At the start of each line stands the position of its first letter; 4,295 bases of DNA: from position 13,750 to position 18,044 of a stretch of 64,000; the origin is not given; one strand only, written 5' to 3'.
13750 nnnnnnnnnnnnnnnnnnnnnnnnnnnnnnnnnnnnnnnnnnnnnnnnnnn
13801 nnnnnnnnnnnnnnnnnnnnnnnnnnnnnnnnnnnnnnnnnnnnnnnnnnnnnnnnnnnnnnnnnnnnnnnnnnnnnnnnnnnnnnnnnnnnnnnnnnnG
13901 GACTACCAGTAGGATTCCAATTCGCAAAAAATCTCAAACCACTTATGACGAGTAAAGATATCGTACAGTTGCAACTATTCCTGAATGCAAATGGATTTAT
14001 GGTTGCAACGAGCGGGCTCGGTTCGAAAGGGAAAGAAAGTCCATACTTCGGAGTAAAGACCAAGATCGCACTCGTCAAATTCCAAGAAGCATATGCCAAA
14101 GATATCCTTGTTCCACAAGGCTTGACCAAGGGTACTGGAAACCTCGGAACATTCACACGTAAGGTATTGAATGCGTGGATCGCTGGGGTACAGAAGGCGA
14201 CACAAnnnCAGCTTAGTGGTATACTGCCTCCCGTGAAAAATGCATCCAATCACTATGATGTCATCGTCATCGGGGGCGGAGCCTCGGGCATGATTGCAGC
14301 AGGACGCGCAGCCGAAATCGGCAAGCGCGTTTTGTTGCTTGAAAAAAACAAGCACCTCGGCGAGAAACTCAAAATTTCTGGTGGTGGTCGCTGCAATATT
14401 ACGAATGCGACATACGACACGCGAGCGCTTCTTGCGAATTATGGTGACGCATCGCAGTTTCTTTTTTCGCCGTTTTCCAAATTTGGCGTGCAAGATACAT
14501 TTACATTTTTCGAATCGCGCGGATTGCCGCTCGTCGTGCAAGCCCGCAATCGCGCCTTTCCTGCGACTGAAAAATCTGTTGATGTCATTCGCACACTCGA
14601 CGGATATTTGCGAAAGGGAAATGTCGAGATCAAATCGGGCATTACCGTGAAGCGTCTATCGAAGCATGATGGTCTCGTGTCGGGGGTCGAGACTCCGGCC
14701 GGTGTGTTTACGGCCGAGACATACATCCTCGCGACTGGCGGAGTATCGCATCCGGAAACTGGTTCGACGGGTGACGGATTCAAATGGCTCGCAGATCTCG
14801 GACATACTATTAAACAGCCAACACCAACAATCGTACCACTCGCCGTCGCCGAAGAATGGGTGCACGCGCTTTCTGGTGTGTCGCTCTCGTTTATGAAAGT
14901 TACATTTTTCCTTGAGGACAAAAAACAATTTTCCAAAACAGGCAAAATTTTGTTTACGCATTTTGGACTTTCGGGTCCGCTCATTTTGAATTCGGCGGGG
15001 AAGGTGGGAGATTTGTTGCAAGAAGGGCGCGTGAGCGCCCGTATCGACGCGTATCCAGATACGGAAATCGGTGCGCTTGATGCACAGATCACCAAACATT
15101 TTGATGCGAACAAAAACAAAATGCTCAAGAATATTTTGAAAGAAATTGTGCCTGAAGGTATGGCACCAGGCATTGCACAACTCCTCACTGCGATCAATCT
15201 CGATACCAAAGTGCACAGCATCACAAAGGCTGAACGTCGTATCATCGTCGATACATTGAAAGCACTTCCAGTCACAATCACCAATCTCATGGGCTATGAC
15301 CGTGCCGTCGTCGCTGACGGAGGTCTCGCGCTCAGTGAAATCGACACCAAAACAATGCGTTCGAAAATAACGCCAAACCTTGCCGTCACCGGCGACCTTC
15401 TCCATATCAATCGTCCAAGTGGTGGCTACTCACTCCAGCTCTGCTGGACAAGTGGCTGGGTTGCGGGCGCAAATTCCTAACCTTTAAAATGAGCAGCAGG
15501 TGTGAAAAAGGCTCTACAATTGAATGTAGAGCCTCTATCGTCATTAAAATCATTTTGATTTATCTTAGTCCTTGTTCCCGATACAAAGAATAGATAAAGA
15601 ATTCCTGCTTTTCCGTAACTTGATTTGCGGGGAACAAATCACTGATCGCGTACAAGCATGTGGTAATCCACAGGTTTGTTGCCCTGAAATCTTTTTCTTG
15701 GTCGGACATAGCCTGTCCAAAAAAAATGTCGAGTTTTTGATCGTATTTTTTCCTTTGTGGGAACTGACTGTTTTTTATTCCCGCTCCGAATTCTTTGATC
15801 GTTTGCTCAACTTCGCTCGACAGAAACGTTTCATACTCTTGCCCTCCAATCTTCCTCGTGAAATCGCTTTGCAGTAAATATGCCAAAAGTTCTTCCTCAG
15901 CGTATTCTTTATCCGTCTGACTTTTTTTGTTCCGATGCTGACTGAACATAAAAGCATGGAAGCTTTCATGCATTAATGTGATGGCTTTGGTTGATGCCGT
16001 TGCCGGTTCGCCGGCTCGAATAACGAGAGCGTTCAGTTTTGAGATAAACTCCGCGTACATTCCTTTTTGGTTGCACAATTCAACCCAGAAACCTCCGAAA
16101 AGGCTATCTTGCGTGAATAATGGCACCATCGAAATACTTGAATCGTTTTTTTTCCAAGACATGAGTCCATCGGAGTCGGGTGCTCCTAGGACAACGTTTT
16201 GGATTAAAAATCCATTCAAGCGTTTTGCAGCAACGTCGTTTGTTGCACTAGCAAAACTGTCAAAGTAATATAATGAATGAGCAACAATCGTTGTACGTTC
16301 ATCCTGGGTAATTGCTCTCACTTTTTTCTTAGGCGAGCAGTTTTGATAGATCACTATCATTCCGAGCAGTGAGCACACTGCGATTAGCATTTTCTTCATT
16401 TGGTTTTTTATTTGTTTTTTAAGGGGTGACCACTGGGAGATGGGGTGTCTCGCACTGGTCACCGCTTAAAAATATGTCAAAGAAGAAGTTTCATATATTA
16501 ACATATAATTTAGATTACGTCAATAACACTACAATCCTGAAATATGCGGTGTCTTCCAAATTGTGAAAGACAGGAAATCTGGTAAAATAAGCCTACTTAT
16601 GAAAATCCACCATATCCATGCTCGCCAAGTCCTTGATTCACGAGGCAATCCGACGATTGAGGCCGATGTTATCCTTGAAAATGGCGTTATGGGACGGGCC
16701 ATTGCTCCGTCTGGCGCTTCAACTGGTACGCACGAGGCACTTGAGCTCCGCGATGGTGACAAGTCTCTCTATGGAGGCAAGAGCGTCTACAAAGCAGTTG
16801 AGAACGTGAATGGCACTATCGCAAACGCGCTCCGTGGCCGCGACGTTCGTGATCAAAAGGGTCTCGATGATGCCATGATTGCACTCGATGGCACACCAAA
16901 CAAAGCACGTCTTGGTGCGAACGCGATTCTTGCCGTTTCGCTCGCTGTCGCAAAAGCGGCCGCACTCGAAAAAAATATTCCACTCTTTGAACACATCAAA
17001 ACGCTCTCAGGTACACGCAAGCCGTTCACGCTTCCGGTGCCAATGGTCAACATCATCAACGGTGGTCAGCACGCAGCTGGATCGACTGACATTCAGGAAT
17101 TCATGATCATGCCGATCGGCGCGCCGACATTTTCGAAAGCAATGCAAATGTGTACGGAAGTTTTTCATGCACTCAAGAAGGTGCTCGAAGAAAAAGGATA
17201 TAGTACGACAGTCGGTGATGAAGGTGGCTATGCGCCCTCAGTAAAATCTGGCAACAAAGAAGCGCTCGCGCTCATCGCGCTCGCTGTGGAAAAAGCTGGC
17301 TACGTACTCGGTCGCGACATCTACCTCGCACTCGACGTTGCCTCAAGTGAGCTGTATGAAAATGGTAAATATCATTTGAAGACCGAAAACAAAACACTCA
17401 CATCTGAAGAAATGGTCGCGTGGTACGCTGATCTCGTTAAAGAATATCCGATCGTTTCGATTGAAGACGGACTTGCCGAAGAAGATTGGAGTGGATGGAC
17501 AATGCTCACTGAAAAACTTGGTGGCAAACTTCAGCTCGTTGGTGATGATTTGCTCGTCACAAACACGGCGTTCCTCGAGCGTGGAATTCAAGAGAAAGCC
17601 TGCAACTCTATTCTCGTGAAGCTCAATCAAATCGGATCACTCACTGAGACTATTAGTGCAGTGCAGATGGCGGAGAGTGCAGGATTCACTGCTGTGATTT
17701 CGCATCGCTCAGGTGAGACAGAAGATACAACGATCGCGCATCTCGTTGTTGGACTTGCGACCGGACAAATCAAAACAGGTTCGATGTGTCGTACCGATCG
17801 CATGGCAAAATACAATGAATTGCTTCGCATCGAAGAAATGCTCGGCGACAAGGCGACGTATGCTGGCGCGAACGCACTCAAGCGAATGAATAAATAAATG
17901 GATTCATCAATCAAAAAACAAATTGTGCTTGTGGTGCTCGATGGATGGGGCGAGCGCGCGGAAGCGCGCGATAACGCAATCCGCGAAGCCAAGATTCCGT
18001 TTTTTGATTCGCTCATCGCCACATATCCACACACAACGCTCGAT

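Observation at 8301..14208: Giant two-module parallel-beta-helix surface protein with predicted peptidoglycan-binding C-terminus, next to a lipoprotein and polysaccharide deacetylase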

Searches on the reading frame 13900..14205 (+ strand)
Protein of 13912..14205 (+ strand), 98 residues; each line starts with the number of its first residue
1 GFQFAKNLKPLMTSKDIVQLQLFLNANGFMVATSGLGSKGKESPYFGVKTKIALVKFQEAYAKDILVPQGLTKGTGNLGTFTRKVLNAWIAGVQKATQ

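Call 24: search_solved_structures(query=A2, max_evalue=1, show_alignments=2)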
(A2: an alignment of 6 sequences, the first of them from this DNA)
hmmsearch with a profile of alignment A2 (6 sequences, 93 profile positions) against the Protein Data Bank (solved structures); distinct sequences matched with E-value up to 1: 16.
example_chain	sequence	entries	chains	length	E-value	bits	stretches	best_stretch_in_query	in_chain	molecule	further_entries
4nso_A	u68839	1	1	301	9e-05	25.8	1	13-82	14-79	Effector protein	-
5tv7_A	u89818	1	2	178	0.0019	21.6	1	5-84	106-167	Putative peptidoglycan-binding/hydrolysing protein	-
7rum_A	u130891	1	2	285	0.0032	20.9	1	8-44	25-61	Endolysin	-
4xxt_A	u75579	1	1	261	0.0034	20.8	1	5-62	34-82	Fusion of predicted Zn-dependent amidase/peptidase (Cell wall hydrolase/DD-carboxypeptidas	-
4c2c_A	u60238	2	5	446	0.0046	20.4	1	7-92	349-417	CARBOXY-TERMINAL PROCESSING PROTEASE CTPB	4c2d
4c2f_A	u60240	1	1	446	0.0046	20.4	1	7-92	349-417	CARBOXY-TERMINAL PROCESSING PROTEASE CTPB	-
4c2g_A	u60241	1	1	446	0.0046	20.4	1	7-92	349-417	CARBOXY-TERMINAL PROCESSING PROTEASE CTPB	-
4c2h_A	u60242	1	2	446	0.0047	20.3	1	7-92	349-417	CARBOXY-TERMINAL PROCESSING PROTEASE CTPB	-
4c2e_A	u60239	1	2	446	0.0048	20.3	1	7-92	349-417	CARBOXY-TERMINAL PROCESSING PROTEASE CTPB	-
3bkh_A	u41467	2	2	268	0.0055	20.1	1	5-82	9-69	lytic transglycosylase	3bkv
9xps_S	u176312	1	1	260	0.0098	19.3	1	6-82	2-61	Endolysin gp144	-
5nm7_G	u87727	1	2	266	0.018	18.5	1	6-86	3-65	Peptidoglycan-binding domain 1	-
6tci_A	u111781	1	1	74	0.038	17.4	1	8-71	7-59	Spore cortex-lytic enzyme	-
1lbu_A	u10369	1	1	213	0.08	16.4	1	11-80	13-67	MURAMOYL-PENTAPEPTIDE CARBOXYPEPTIDASE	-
4lpq_A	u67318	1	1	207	0.13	15.7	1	10-88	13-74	ErfK/YbiS/YcfS/YnhG family protein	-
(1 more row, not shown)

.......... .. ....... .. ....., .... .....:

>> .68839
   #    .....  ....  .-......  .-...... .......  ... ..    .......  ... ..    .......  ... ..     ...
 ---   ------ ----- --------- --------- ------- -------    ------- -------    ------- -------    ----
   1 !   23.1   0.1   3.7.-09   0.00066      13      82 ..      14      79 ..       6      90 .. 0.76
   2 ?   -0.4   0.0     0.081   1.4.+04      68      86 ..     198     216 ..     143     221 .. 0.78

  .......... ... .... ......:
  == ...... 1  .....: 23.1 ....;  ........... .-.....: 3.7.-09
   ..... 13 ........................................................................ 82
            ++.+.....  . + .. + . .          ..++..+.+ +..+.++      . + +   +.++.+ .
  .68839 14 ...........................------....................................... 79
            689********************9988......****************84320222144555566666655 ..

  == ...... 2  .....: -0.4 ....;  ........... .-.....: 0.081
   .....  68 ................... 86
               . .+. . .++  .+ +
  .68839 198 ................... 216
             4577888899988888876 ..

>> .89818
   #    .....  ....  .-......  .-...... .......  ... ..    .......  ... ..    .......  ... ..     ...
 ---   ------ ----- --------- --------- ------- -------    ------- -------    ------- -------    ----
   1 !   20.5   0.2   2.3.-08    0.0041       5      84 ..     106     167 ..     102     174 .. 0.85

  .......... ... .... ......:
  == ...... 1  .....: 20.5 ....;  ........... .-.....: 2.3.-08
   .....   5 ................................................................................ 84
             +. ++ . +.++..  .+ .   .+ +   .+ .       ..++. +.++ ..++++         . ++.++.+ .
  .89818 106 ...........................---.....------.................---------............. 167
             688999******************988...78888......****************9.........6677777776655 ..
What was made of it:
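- Tried and rejected: A profile was needed to see the PG_binding_1 relationship (call 24).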

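Call 25: search_protein_families(library=pfam, alignment_id=A2, max_evalue=1)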
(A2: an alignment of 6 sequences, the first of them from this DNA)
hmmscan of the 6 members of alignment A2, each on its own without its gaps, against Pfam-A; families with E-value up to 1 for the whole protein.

A. member 1, seq(98 aa): 1 family
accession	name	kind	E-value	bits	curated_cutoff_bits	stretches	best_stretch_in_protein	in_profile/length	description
PF01471.23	PG_binding_1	-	0.00012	22.6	23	1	14-61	2-41/57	Putative peptidoglycan binding domain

B. families by the number of members that match (of 6 scanned): 4 families
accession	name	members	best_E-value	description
PF01471.23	PG_binding_1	6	1.1e-15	Putative peptidoglycan binding domain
PF09374.15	PG_binding_3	2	0.0051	Predicted Peptidoglycan domain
PF08941.15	USP8_interact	1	0.0093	USP8 interacting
PF22226.1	Mre11_C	1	0.1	Mre11 C-terminal Rad50-binding domain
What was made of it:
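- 13912..14187 (+): PG_binding_1 domain with a 9-aa insertion (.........) before the last helix (aa 1693-1784). All 6 members of A2 match PG_binding_1 (best E 1e-15; call 25).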

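Call 26: find_homologous_proteins(query=window:13912-14205:+, max_evalue=0.001)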
Query seq(98 aa) (98 aa): 3 proteins with E <= 0.001 among 3 candidates.
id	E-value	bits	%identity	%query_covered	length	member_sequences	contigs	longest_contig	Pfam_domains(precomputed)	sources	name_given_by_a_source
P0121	9.6e-45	169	92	89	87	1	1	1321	-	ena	-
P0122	4.2e-20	90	56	87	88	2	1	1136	PF01471.24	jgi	jgi:peptidoglycan hydrolase-like protein with peptidoglycan-binding domain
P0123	9.7e-16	76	53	81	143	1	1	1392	PF01471.24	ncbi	-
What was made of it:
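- Tried and rejected: The word-indexed homolog search with the 98-aa C-terminal domain returned only 3 proteins (call 26).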

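Call 49: search_solved_structures(query=A5, max_evalue=0.01, show_alignments=1)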
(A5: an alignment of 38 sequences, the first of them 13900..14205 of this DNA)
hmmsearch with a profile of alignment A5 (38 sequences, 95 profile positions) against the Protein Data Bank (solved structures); distinct sequences matched with E-value up to 0.01: 9.
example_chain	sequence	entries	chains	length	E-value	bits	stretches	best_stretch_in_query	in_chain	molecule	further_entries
1lbu_A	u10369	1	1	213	0.00053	23.1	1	9-92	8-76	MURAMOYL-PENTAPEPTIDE CARBOXYPEPTIDASE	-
4nso_A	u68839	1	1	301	0.00065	22.8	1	16-91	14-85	Effector protein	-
4c2h_A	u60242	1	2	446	0.0015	21.7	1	7-93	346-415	CARBOXY-TERMINAL PROCESSING PROTEASE CTPB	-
4c2e_A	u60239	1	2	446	0.0015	21.7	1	7-93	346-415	CARBOXY-TERMINAL PROCESSING PROTEASE CTPB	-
4c2f_A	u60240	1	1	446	0.0018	21.4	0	7-93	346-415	CARBOXY-TERMINAL PROCESSING PROTEASE CTPB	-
4c2c_A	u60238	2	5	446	0.0018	21.4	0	7-93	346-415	CARBOXY-TERMINAL PROCESSING PROTEASE CTPB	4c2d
4c2g_A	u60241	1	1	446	0.0018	21.4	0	7-93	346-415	CARBOXY-TERMINAL PROCESSING PROTEASE CTPB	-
4xxt_A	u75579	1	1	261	0.0024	21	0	9-65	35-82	Fusion of predicted Zn-dependent amidase/peptidase (Cell wall hydrolase/DD-carboxypeptidas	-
5tv7_A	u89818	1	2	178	0.0036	20.5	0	8-89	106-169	Putative peptidoglycan-binding/hydrolysing protein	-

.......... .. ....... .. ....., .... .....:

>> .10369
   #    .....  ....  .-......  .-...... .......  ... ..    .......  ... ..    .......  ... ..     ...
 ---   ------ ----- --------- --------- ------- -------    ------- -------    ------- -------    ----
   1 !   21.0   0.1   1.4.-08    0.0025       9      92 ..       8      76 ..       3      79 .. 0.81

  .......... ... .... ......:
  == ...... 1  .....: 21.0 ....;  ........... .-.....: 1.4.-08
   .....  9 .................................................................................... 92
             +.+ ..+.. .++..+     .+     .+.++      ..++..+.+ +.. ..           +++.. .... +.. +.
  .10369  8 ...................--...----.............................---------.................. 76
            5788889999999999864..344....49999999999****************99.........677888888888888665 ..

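Call 57: predict_structure(alignment_id=A5)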
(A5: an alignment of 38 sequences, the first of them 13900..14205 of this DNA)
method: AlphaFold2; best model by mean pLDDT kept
length: 102 residues; sequences in the alignment: 38
mean_pLDDT: 95.3   pTM: 0.86
mean pLDDT of the five models: 95.3, 95.2, 93.3, 93.1, 91.8
residues with pLDDT >= 90: 91; 70-90: 10; 50-70: 1; < 50: 0
segments of 3 or more residues with pLDDT < 50: none
pLDDT, mean of each block of 10 residues (from residue 1): 91 97 97 96 97 98 98 97 97 90 74
secondary structure, 60 per line:
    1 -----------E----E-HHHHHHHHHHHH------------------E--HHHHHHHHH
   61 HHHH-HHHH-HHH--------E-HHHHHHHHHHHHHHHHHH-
elements in order: H19-30 H52-64 H66-69 H84-101
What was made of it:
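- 13912..14187 (+): AF2 gives pLDDT 95.3 (call 57).
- AF2 gives pLDDT 95.3 and pTM 0.86 (call 57).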

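Call 59: fold_search(model_id=the predicted structure, library=pdb)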
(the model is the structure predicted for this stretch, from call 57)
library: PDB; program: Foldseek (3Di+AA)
matches with E <= 10: 20; with E <= 0.001: 1
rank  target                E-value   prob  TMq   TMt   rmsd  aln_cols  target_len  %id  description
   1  4c2h_A                7.8e-04  1.00  0.62  0.16   2.5        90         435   27  Crystal structure of the CtpB(V118Y) mutant (released 2013-12-04)
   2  4c2c_A                1.4e-03  1.00  0.62  0.16   2.6        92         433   26  Crystal structure of the protease CtpB in an active state (released 2013-12-04)
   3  4c2f_A                2.2e-03  1.00  0.62  0.16   2.6        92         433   25  Crystal structure of the CtpB R168A mutant present in an active conformation (released 2013-12-04)
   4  4c2e_A                5.3e-03  1.00  0.63  0.16   2.6        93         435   26  Crystal structure of the protease CtpB(S309A) present in a resting state (released 2013-12-04)
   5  6tci                  6.5e-03  1.00  0.61  0.83   2.5        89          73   25  The crystal structure of SleB N-terminal domain (released 2020-11-18)
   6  4c2g_A                7.4e-03  1.00  0.61  0.16   2.5        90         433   27  Crystal structure of CtpB(S309A) in complex with a peptide having a Val-Pro-Ala C-terminus (released 2013-12-04)
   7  5tv7_A                5.8e-02  1.00  0.58  0.39   2.4        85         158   25  2.05 Angstrom Resolution Crystal Structure of Peptidoglycan-Binding Protein from Clostridioides difficile in Complex w (released 2016-12-14)
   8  9h68_C                6.2e-02  0.95  0.53  0.16   5.5       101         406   16  Crystal Structure of the spore gernation lytic transglycosylase SleC from Clostridioides difficile in its zymogenic fo (released 2025-02-12)
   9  9h68_A                7.6e-02  0.92  0.54  0.16   4.1        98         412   16  Crystal Structure of the spore gernation lytic transglycosylase SleC from Clostridioides difficile in its zymogenic fo (released 2025-02-12)
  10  9h68_D                1.1e-01  0.96  0.59  0.17   3.6        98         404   16  Crystal Structure of the spore gernation lytic transglycosylase SleC from Clostridioides difficile in its zymogenic fo (released 2025-02-12)
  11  1lbu                  1.4e-01  0.98  0.57  0.28   3.0        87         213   22  HYDROLASE METALLO (ZN) DD-PEPTIDASE (released 1996-11-08)
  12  5nm7_G                1.8e-01  0.98  0.57  0.24   2.6        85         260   25  Crystal structure of Burkholderia AP3 phage endolysin (released 2018-02-14)
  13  9h68_B                2.1e-01  0.85  0.55  0.16   5.3       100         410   16  Crystal Structure of the spore gernation lytic transglycosylase SleC from Clostridioides difficile in its zymogenic fo (released 2025-02-12)
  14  5nm7_A                2.3e-01  0.97  0.57  0.23   2.6        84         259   25  Crystal structure of Burkholderia AP3 phage endolysin (released 2018-02-14)
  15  4lpq                  8.9e-01  0.51  0.50  0.27   6.2        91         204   21  Crystal structure of the L,D-transpeptidase (residues 123-326) from Xylanimonas cellulosilytica DSM 15894 (released 2013-11-13)
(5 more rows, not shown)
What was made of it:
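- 13912..14187 (+): In Foldseek, 19 of 20 hits are cell-wall or envelope proteins (call 59).
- Foldseek hits CtpB at 7.8e-4 and the SleB N-domain with TMt 0.83 (call 59).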

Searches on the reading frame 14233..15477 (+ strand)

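Call 6: search_protein_families(library=pfam, proteins=[window:14233-15477:+], max_evalue=0.1)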
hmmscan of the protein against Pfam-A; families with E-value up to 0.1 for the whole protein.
window:14233-15477:+ (415 aa): 14 families
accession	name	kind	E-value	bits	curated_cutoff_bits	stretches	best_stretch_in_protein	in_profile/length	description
PF03486.20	HI0933_like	-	1.2e-69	234.9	50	1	9-413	2-243/244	HI0933-like protein Rossmann domain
PF22780.1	HI0933_like_1st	-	3.2e-32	112.1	27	1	198-360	2-165/165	HI0933-like protein barrel and H2TH domain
PF00890.30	FAD_binding_2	-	4.9e-14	52.8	20.4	2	9-54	1-46/414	FAD binding domain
PF01266.30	DAO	-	8.9e-09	35.8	27.9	1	9-43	1-35/353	FAD dependent oxidoreductase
PF12831.13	FAD_oxidored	-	9.8e-09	35.4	27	1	9-43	1-35/416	FAD dependent oxidoreductase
PF13738.12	Pyr_redox_3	-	1e-08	35.2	30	2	93-176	55-140/305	Pyridine nucleotide-disulphide oxidoreductase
PF07992.20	Pyr_redox_2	-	1e-07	32.1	26.1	1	9-42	2-177/291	Pyridine nucleotide-disulphide oxidoreductase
PF13450.12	NAD_binding_8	-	2.7e-06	28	21.9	1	12-43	1-32/68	NAD(P)-binding Rossmann-like domain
PF00070.33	Pyr_redox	-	4e-05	24.5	22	1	10-43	2-35/82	Pyridine nucleotide-disulphide oxidoreductase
PF01134.28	GIDA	-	9.7e-05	22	22.1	1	9-40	1-33/391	Glucose inhibited division protein A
PF01262.27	AlaDh_PNT_C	-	0.00034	20.5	23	1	9-58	30-80/214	Alanine dehydrogenase/PNT, C-terminal domain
PF01494.25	FAD_binding_3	-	0.0055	16.4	22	1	8-40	2-34/349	FAD binding domain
PF00996.24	GDI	-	0.0059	15.6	23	1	6-44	3-41/436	GDP dissociation inhibitor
PF01946.23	Thi4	-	0.029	14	26.2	1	8-44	18-55/235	Thi4 family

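Call 7: search_protein_families(library=ncbifam, proteins=[window:14233-15477:+], max_evalue=0.1)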
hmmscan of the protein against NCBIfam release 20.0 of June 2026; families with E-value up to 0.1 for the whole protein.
window:14233-15477:+ (415 aa): 118 families (the best 25 are shown)
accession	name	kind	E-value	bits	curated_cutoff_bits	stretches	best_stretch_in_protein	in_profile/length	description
TIGR00275.1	TIGR00275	subfamily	2.3e-113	379.1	183.8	1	10-412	1-400/401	aminoacetone oxidase family FAD-binding enzyme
TIGR03862.1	flavo_PP4765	subfamily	7.3e-28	97.5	242.65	1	32-413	3-369/376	TIGR03862 family flavoprotein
NF006130.0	PRK08274.1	equivalog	1.5e-09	37.2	369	1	5-40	3-38/467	FAD-dependent tricarballylate dehydrogenase TcuA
NF053676.1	4oxCHCAChcC1Cy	equivalog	4.3e-09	35.3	1000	1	7-58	1-52/528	4-oxocyclohexanecarboxylate 2-dehydrogenase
NF009477.0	PRK12843.1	equivalog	8.2e-09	34.4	758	1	3-52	12-61/578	FAD-dependent oxidoreductase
NF005882.1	PRK07843.1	equivalog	1.6e-08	33.5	788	1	7-57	1-51/547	3-oxosteroid 1-dehydrogenase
TIGR01350.1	lipoamide_DH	equivalog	2.2e-08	33.3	408.8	1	7-43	1-36/461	dihydrolipoyl dehydrogenase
NF053717.1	VnlPnlRedVprA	equivalog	4e-08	32.5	600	1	5-44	4-43/481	vinyl phenol reductase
NF009478.0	PRK12844.1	equivalog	5e-08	31.7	789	1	4-53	5-54/559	3-ketosteroid-delta-1-dehydrogenase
TIGR02032.1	GG-red-SF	subfamily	5.8e-08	32.8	158.8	1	8-47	1-38/297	geranylgeranyl reductase family protein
NF004789.0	PRK06134.1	subfamily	1.6e-07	30.3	747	1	4-51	9-56/581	FAD-dependent oxidoreductase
NF053677.1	Desat2ChcC2Cyan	equivalog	2.2e-07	29.6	900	1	8-52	1-45/558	4-oxocyclohex-2-ene-1-carboxylate 5-dehydrogenase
TIGR03997.1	mycofact_OYE_2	equivalog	4.5e-07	28.6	793.15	1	3-48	375-420/645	mycofactocin system FadH/OYE family oxidoreductase 2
NF009476.0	PRK12839.1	equivalog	6.9e-07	27.8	940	1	5-52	6-53/572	FAD-dependent oxidoreductase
NF004776.0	PRK06116.1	equivalog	8e-07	28.4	480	1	5-40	2-37/450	glutathione-disulfide reductase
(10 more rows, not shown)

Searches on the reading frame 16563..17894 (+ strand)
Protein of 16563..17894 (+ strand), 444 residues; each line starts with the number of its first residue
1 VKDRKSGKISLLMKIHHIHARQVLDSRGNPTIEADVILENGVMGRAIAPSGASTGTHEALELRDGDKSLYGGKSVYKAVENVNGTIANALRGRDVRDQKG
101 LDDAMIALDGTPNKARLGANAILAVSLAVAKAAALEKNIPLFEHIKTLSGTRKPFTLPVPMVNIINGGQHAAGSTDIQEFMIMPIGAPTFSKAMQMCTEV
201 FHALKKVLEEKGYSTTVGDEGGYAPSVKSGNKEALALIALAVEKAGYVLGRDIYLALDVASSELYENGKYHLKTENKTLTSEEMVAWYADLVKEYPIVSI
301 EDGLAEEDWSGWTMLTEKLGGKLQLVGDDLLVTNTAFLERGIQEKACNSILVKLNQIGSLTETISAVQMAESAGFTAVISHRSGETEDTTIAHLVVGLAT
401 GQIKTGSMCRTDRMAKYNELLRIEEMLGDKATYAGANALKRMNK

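Call 29: search_protein_families(library=pfam, proteins=[window:16563-17894:+], max_evalue=0.001)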
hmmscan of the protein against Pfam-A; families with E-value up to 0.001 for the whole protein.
window:16563-17894:+ (444 aa): 4 families
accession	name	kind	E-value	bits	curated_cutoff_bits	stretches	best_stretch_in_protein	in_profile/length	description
PF00113.28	Enolase_C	-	2.8e-130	434.3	21.5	1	155-440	2-294/296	Enolase, C-terminal TIM barrel domain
PF03952.21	Enolase_N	-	5.4e-58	195.3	35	1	15-145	1-131/131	Enolase, N-terminal domain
PF13378.12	MR_MLE_C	-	4.6e-06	26.9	29.4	1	278-412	54-183/219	Enolase C-terminal domain-like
PF07476.17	MAAL_C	-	1.3e-05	24.9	27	1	316-403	133-219/249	Methylaspartate ammonia-lyase C-terminus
